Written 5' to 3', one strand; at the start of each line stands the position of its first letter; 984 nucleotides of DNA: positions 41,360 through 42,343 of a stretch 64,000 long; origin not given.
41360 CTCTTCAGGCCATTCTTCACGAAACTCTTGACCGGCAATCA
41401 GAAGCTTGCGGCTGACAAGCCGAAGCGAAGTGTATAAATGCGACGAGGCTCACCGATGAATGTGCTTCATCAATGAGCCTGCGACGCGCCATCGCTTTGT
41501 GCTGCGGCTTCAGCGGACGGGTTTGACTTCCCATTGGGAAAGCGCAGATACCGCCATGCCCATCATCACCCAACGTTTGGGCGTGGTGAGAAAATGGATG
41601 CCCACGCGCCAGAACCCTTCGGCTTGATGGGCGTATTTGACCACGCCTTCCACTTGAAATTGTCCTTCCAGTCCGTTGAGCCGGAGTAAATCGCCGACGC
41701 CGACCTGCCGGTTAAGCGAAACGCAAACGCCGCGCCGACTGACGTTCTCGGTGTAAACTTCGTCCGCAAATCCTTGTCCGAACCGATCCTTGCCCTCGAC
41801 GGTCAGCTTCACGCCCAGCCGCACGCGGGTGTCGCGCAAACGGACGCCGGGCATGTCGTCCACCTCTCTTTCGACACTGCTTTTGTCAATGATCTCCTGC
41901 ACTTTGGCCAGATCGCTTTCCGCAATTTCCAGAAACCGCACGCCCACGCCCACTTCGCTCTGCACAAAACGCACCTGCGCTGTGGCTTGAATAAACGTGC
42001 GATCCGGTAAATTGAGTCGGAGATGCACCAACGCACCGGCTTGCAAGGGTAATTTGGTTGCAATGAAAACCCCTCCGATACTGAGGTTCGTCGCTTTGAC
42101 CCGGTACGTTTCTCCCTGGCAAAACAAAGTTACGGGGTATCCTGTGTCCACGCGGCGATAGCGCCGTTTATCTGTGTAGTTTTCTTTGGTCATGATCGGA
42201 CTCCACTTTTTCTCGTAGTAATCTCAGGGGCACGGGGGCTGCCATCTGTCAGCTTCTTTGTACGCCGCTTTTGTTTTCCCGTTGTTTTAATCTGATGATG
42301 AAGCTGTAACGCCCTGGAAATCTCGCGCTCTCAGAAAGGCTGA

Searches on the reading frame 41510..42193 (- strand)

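Call 29: search_protein_families(library=pfam, proteins=[window:41510-42193:-], max_evalue=0.001)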
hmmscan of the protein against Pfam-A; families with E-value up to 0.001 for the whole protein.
window:41510-42193:- (227 aa): 1 family
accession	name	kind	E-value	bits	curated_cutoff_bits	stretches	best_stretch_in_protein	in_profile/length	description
PF07238.19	PilZ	-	9.7e-23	80.9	22.5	2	8-102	1-100/102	PilZ domain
